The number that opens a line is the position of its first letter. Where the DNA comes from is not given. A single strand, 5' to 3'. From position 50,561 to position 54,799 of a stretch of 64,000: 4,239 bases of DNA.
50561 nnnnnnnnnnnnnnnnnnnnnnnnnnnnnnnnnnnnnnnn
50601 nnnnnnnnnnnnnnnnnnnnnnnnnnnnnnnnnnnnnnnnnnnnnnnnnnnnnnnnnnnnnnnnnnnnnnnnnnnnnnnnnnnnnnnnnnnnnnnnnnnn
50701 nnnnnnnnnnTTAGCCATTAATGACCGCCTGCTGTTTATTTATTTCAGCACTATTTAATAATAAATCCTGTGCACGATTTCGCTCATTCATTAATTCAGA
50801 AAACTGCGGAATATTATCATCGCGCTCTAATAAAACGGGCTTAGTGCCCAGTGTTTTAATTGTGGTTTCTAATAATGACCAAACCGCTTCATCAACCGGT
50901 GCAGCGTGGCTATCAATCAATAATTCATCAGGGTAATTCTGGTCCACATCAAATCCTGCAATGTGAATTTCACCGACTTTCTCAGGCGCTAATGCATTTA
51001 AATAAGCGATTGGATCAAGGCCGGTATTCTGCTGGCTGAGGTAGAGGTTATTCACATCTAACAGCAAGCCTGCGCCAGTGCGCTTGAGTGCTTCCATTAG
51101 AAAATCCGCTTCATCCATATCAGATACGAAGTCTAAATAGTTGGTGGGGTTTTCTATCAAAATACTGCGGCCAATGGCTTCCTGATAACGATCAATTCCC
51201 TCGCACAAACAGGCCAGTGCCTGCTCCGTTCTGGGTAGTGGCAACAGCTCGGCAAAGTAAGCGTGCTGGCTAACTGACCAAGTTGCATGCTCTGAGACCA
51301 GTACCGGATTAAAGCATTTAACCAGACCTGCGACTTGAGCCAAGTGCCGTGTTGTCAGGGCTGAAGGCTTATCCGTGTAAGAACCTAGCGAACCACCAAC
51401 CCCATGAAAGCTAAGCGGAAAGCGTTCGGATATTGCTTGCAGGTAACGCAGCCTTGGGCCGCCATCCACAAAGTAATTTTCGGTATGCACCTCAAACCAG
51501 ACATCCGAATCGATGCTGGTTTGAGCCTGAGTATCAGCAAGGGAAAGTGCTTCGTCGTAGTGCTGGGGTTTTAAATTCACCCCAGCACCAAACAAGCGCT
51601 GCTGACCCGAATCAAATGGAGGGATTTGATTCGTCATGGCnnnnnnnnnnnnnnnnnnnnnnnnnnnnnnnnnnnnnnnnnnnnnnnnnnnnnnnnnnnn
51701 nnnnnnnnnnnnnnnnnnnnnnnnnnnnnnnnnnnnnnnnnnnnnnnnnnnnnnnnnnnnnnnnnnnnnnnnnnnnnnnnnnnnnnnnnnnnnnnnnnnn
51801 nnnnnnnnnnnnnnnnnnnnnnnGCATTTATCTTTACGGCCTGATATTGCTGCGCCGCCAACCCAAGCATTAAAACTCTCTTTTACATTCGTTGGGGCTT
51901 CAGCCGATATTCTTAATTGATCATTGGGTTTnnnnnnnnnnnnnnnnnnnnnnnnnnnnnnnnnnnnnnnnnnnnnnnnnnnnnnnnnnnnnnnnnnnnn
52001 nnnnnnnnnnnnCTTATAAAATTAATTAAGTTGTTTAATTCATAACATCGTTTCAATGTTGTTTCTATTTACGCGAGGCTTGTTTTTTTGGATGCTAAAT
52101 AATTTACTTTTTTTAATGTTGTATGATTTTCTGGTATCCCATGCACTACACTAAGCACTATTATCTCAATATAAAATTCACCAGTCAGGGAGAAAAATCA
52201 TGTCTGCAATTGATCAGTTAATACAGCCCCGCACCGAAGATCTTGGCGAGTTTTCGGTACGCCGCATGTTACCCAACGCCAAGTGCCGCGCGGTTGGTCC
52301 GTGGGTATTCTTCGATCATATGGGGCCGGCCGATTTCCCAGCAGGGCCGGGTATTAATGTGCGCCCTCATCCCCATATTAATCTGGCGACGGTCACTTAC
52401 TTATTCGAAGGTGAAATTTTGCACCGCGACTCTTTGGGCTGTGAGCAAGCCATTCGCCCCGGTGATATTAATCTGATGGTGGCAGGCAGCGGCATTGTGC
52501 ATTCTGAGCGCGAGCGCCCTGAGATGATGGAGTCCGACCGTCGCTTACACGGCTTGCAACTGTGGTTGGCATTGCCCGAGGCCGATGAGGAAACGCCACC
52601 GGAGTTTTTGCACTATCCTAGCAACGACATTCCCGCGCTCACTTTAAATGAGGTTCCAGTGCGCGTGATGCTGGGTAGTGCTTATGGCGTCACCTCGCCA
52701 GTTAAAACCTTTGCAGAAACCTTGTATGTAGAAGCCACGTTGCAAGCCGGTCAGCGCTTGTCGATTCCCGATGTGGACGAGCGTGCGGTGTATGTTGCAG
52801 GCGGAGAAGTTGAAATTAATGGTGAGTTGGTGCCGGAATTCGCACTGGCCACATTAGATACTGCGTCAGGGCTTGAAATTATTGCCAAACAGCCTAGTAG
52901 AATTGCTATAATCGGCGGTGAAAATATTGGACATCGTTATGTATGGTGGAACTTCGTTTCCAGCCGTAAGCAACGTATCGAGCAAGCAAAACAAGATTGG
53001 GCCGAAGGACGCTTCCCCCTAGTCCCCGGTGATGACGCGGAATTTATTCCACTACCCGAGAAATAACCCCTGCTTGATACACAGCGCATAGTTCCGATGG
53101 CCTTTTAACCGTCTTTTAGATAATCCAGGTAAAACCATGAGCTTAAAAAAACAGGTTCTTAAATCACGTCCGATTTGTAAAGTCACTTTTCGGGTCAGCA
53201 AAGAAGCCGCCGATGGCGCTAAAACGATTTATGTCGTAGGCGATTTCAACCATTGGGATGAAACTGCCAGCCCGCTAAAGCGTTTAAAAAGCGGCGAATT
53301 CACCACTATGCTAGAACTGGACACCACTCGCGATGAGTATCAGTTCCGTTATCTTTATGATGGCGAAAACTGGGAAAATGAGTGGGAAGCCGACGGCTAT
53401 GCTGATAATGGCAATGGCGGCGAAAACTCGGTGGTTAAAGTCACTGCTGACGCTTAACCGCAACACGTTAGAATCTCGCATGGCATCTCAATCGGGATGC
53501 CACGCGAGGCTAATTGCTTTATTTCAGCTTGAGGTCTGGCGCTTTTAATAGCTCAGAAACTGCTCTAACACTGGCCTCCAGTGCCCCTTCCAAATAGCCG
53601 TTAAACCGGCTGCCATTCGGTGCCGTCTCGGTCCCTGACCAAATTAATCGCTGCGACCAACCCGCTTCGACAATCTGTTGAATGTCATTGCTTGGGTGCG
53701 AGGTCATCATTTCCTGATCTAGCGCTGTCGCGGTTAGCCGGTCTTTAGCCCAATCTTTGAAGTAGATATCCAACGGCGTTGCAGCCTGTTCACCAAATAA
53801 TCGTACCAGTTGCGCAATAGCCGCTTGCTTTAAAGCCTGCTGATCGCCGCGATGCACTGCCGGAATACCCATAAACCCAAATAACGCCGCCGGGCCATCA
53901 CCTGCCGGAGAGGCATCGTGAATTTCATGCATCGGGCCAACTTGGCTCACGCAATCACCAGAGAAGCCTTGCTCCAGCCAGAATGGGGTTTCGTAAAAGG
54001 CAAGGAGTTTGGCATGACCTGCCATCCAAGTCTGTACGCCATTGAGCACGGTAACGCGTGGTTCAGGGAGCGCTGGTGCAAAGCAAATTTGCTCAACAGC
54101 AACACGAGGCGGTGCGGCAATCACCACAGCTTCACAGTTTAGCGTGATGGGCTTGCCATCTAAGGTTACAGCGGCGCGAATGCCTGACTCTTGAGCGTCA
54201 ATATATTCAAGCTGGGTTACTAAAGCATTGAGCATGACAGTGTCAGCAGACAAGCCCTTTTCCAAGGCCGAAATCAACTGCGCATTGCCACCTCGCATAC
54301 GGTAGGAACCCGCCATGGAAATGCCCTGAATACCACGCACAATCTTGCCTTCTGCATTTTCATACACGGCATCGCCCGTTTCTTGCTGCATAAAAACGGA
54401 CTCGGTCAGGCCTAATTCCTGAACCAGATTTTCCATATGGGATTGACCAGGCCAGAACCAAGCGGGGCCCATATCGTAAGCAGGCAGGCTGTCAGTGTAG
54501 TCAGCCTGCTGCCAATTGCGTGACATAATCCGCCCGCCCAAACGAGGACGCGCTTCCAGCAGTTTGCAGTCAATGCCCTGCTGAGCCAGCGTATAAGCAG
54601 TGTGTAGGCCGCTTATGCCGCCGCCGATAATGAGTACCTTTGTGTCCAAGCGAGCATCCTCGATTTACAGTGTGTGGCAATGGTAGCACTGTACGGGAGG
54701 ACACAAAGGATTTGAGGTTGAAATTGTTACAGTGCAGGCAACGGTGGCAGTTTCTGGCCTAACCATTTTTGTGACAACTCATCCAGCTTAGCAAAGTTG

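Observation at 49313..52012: Complete bufferin-type RiPP gene cluster (DUF2282 precursor, DUF692 MNIO, DUF2063 partner, DoxX)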

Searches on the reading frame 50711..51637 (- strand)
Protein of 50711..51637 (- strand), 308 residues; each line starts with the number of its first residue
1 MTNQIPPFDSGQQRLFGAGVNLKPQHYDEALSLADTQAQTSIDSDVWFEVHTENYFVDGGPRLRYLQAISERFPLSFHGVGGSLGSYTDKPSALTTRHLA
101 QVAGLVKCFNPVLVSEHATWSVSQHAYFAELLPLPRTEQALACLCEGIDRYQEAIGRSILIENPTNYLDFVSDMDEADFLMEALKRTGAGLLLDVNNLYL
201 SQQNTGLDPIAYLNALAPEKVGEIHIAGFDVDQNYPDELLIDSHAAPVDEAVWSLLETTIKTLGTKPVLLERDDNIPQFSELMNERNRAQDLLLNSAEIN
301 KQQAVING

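Call 3: search_protein_families(library=pfam, proteins=[window:50711-51637:-], max_evalue=0.01)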
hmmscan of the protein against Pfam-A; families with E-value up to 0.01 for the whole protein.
window:50711-51637:- (308 aa): 2 families
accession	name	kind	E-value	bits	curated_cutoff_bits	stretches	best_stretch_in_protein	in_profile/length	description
PF05114.20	MbnB_TglH_ChrH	-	1.1e-82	277.7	25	1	17-292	1-261/263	RiPP precursor modification enzyme MbnB/TglH/ChrH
PF01261.30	AP_endonuc_2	-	0.00019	21.6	31.1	1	146-273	106-230/249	Xylose isomerase-like TIM barrel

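Call 4: search_protein_families(library=ncbifam, proteins=[window:50711-51637:-], max_evalue=0.01)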
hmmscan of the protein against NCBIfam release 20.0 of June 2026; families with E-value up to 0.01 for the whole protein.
window:50711-51637:- (308 aa): 5 families
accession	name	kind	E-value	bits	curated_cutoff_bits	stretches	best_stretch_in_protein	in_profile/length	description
NF050167.1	MNIO_BufB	equivalog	2.3e-92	309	310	1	18-290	1-262/262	MNIO family bufferin maturase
NF003818.2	PRK05409.1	equivalog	3.7e-56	190.6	360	1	38-289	19-260/264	HvfB family MNIO-type RiPP peptide maturase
NF050151.1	RiPP_MNIO_ApyH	equivalog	3.9e-19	68.9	400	1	138-273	127-259/283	multinuclear non-heme iron-dependent oxidative enzyme ApyH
TIGR04159.2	methbact_MbnB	equivalog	6.2e-13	48.9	325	1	92-277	63-244/261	methanobactin biosynthesis protein MbnB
NF050165.1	MNIO_ChrH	equivalog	2.8e-06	26.7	600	1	116-262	98-246/363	MNIO family chryseobactin maturase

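Call 9: find_related_loci(query=window:50711-51637:-, collection=genome_contigs, flank=6000)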
Query window:50711-51637:- (308 aa) in genome_contigs; peptide patterns used: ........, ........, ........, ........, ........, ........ (x = any residue, [..] = any of these).
107 stretches matched a pattern; 59 encode a relative of the query (tblastn E <= 1e-3); 59 distinct loci.
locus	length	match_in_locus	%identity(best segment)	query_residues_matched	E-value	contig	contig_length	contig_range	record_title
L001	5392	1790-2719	76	1-308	5e-161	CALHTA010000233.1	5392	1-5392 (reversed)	MAG: uncultured Thiotrichaceae bacterium isolate R2_Bin_Bin_9_1 genome assembly, contig: c_000001098809, whole genome sh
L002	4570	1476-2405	76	1-308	3e-162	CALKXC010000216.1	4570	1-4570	MAG: uncultured Leucothrix sp. isolate B3_Bin_MAXBIN__016_sub_1 genome assembly, contig: c_000000320063, whole genome sh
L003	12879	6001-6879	76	1-293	2e-153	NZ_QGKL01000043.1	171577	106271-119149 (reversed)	Leucothrix arctica strain IMCC9719 IMCC9719_contig43, whole genome shotgun sequence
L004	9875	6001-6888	75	1-296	3e-153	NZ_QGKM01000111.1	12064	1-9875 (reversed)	Leucothrix pacifica strain JCM 18388 JCM18388_1__paired__trimmed__paired__contig_111, whole genome shotgun sequence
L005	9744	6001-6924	73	1-306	6e-151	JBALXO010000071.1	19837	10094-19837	MAG: Cocleimonas sp. isolate 9NakV-07 NODE_873_length_19837_cov_13.058336, whole genome shotgun sequence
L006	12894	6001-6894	73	1-302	9e-150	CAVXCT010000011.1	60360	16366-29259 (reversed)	MAG: uncultured Gammaproteobacteria bacterium isolate MFD03551.bin.1.110 genome assembly, contig: contig_13538, whole ge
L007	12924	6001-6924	71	1-302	1e-149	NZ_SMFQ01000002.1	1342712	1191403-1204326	Cocleimonas flava strain DSM 24830 Ga0310460_101, whole genome shotgun sequence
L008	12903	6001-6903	70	1-301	9e-147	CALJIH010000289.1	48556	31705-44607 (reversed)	MAG: uncultured Cocleimonas sp. isolate R1_Bin_Bin_202_1 genome assembly, contig: c_000000028331, whole genome shotgun s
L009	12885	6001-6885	68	8-305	7e-136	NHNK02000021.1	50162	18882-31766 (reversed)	Marinomonas agarivorans strain QM202 Qm202_contig_21, whole genome shotgun sequence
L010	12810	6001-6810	71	17-293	3e-131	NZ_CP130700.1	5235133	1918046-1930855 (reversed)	Marinomonas sp. PE14-40 chromosome, complete genome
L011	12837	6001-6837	70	17-302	7e-131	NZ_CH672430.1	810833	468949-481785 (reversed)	Marinomonas sp. MED121 scf_1099517007715, whole genome shotgun sequence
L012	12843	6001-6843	66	17-304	1e-123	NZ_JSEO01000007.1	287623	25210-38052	Marinomonas sp. SBI8L contig_7, whole genome shotgun sequence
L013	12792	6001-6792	64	18-293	4e-114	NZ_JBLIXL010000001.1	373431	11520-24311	Marinomonas sp. 2405UD68-3 2405UD68-3_1, whole genome shotgun sequence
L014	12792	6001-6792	64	18-293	1e-113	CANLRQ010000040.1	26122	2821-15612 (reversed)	uncultured Marinomonas sp. isolate 2-1005-n2.fasta genome assembly, contig: NODE_40, whole genome shotgun sequence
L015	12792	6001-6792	63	18-293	4e-111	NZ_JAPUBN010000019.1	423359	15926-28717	Marinomonas phaeophyticola strain 15G1-11 contig_43, whole genome shotgun sequence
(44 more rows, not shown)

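Call 13: search_solved_structures(query=window:50711-51637:-, show_alignments=2, max_evalue=0.001)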
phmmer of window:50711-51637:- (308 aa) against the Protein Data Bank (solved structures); distinct sequences matched with E-value up to 0.001: 6.
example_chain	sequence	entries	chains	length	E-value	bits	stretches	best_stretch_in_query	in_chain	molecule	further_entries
3bww_A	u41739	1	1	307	1.2e-28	103.5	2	45-239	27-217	Protein of unknown function DUF692/COG3220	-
7dz9_A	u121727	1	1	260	4.8e-11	45.7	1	88-278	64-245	MbnB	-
7dz9_B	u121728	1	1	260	4.9e-11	45.7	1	88-278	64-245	cpMbnB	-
8hci_D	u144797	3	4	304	9.8e-11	44.7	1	66-273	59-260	DUF692 family protein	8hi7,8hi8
7tcr_A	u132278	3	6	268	2.7e-05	26.9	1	101-276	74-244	Methanobactin biosynthesis cassette protein MbnB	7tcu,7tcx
7tcw_A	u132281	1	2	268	0.00013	24.7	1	101-232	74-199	Methanobactin biosynthesis cassette protein MbnB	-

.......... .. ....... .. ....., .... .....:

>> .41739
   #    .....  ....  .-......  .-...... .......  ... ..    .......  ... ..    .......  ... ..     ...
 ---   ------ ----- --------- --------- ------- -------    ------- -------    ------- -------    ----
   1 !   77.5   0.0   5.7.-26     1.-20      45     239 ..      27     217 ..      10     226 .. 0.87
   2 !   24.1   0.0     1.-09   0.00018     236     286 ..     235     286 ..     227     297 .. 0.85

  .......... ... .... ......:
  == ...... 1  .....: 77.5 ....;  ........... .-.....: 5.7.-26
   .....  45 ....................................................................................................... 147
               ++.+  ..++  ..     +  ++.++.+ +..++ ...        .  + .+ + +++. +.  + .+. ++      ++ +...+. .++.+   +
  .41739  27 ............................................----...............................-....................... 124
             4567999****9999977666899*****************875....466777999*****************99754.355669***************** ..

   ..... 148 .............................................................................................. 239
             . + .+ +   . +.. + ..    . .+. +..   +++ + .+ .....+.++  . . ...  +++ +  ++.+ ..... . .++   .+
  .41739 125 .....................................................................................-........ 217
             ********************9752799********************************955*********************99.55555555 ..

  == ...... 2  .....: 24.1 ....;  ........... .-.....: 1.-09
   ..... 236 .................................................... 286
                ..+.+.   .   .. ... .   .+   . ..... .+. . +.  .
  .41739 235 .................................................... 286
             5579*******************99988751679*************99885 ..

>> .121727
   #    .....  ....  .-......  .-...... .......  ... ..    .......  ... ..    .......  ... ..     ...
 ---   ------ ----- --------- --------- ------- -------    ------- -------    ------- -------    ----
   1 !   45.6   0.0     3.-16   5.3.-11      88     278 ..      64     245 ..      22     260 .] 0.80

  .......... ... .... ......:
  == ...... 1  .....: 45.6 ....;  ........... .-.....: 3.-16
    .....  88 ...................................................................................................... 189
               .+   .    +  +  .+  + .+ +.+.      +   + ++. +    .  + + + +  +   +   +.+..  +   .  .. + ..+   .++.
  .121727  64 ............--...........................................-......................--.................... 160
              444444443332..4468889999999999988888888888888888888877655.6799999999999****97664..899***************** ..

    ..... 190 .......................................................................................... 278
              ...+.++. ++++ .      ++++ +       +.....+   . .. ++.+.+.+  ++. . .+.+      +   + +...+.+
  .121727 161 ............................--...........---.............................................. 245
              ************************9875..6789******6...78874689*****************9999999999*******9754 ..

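Call 66: search_protein_families(library=pfam, proteins=[L010:4255-4947:+, L010:5009-5383:+, L010:3204-3836:+, L010:8402-8899:+, L010:8979-9605:+, L010:499-1611:+, L009:3221-3748:+, L008:11282-11830:+], max_evalue=0.001)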
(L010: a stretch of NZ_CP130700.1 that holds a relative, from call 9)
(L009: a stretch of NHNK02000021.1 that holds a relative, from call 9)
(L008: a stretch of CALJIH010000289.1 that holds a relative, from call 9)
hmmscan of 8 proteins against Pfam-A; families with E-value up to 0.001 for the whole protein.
L010:4255-4947:+ (230 aa): 2 families
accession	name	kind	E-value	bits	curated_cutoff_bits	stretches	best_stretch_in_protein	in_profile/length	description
PF00849.27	PseudoU_synth_2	-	1.6e-21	77.6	26.8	1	61-191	2-152/152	RNA pseudouridylate synthase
PF01479.30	S4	-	3.6e-06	27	22.8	1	1-42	1-43/48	S4 domain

L010:5009-5383:+ (124 aa): 1 family
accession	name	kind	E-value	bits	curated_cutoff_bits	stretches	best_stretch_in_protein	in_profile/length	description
PF11042.13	DUF2750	-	1.9e-31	108.6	27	1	23-122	2-102/102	Protein of unknown function (DUF2750)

L010:3204-3836:+ (210 aa): 1 family
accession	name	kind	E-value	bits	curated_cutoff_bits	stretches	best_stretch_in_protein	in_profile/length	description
PF02588.21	YitT_membrane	-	1.8e-36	125.9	24.3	1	25-196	4-175/205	Uncharacterised 5xTM membrane BCR, YitT family COG1284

L010:8402-8899:+ (165 aa): 1 family
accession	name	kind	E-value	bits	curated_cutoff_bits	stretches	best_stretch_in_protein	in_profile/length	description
PF01243.27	PNPOx_N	-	3.3e-17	63.4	28.1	1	11-142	2-119/120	Pyridoxamine 5'-phosphate oxidase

L010:8979-9605:+ (208 aa): 3 families
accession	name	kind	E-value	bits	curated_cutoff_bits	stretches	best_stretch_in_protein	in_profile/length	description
PF08362.16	TetR_C_3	-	1.1e-44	152.4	25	1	62-203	1-142/143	YcdC-like protein, C-terminal region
PF00440.29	TetR_N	-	6e-12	45.6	24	1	15-59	1-45/47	Bacterial regulatory proteins, tetR family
PF17938.6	TetR_C_29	-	0.00014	22.5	26.2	1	84-197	3-119/119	Tetracyclin repressor-like, C-terminal domain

L010:499-1611:+ (370 aa): 1 family
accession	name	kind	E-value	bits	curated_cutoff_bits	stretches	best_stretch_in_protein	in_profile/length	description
PF03372.29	Exo_endo_phos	-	7.9e-21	75.2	24.5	1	7-332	2-208/225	Endonuclease/Exonuclease/phosphatase family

L009:3221-3748:+ (175 aa): 4 families
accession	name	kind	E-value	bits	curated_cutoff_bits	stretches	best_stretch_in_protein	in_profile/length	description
PF00583.31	Acetyltransf_1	-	6.1e-16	59.2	20.7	1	50-141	25-116/116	Acetyltransferase (GNAT) family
PF13508.13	Acetyltransf_7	-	2.7e-13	50.5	27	1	58-143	4-84/84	Acetyltransferase (GNAT) domain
PF13673.13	Acetyltransf_10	-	5.4e-11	43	23.6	1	47-145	21-111/128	Acetyltransferase (GNAT) domain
PF08445.16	FR47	-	1.1e-06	29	22.1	1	86-144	22-80/86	FR47-like protein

L008:11282-11830:+ (182 aa): 4 families
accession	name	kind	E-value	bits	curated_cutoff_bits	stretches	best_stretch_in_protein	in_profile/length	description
PF04542.20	Sigma70_r2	-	1.4e-16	60.5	24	1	25-91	1-68/71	Sigma-70 region 2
PF08281.18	Sigma70_r4_2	-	5.3e-15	55.2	25.7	1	127-177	4-54/54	Sigma-70, region 4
PF04545.22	Sigma70_r4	-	2.3e-12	46.7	24.1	1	130-178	1-49/50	Sigma-70, region 4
PF07638.17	Sigma70_ECF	-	0.0003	21.2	21.1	1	8-167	5-169/185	ECF sigma factor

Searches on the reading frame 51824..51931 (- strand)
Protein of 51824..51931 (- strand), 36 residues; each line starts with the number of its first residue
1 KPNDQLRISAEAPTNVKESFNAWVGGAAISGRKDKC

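Call 62: search_protein_representatives(protein=window:51824-51931:-)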
Query: 36 residues. Proteins with E-value up to 0.001 (for the whole library): 7; up to 1e-10: 1; up to 1e-30: 0. The best 7 are listed.
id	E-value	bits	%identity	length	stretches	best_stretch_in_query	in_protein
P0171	9.3e-13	61.6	44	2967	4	10-34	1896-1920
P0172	9.8e-09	49.4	33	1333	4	7-32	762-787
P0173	6.8e-05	37.8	58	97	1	1-36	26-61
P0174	1.0e-04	37.3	58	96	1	1-36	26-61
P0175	2.5e-04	36.1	26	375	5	2-31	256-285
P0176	7.9e-04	34.6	47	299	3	6-32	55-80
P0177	9.2e-04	34.4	27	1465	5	2-31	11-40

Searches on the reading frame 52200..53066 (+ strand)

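Call 3: search_protein_families(library=pfam, proteins=[window:52200-53066:+], max_evalue=0.01)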
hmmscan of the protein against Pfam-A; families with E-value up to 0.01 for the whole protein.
window:52200-53066:+ (288 aa): 2 families
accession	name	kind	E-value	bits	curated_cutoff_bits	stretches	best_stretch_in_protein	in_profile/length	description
PF02678.22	Pirin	-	1.1e-31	109.5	26.1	1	18-123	2-108/108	Pirin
PF05726.19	Pirin_C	-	5.5e-21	75.3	27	1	176-272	1-102/103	Pirin C-terminal cupin domain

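Call 4: search_protein_families(library=ncbifam, proteins=[window:52200-53066:+], max_evalue=0.01)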
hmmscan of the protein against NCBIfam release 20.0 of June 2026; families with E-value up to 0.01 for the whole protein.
window:52200-53066:+ (288 aa): 0 families

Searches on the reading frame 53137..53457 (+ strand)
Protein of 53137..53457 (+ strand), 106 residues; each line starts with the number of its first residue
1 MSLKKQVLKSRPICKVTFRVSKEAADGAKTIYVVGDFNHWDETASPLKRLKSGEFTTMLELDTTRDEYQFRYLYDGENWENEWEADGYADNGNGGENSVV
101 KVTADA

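Call 3: search_protein_families(library=pfam, proteins=[window:53137-53457:+], max_evalue=0.01)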
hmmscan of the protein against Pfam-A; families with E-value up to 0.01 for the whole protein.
window:53137-53457:+ (106 aa): 3 families
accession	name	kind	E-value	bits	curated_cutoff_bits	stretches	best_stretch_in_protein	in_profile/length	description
PF16561.11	AMPK1_CBM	-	6.1e-08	33.2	26.8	1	26-104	9-81/85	Glycogen recognition site of AMP-activated protein kinase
PF02922.24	CBM_48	-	1.4e-06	28.9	22.4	1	25-89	19-83/83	Carbohydrate-binding module 48 (Isoamylase N-terminal domain)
PF17851.8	GH43_C2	-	0.0051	17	22.7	1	25-84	97-158/203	Beta xylosidase C-terminal Concanavalin A-like domain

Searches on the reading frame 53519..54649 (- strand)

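Call 3: search_protein_families(library=pfam, proteins=[window:53519-54649:-], max_evalue=0.01)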
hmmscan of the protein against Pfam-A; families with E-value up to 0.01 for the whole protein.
window:53519-54649:- (376 aa): 11 families
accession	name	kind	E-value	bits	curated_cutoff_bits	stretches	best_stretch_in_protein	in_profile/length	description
PF01593.30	Amino_oxidase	-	4.1e-39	135.5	19.8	2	114-367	195-442/443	Flavin containing amine oxidoreductase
PF13450.12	NAD_binding_8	-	8.5e-15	55.2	21.9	1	7-79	1-68/68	NAD(P)-binding Rossmann-like domain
PF01266.30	DAO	-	1.1e-09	38.7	27.9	1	4-80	1-79/353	FAD dependent oxidoreductase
PF01494.25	FAD_binding_3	-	9.6e-06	25.5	22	1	2-34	1-33/349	FAD binding domain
PF00890.30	FAD_binding_2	-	5.9e-05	22.9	20.4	1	5-40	2-37/414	FAD binding domain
PF07992.20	Pyr_redox_2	-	6.9e-05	22.8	26.1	1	3-48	143-187/291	Pyridine nucleotide-disulphide oxidoreductase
PF12831.13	FAD_oxidored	-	0.0001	22.2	27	1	5-41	2-38/416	FAD dependent oxidoreductase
PF03486.20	HI0933_like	-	0.00034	20.6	50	1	4-42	2-40/244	HI0933-like protein Rossmann domain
PF00070.33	Pyr_redox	-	0.0011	19.8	22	1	4-40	1-36/82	Pyridine nucleotide-disulphide oxidoreductase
PF01946.23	Thi4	-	0.0017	18.1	26.2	1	2-40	17-56/235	Thi4 family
PF01134.28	GIDA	-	0.0059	16.2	22.1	1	4-34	1-29/391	Glucose inhibited division protein A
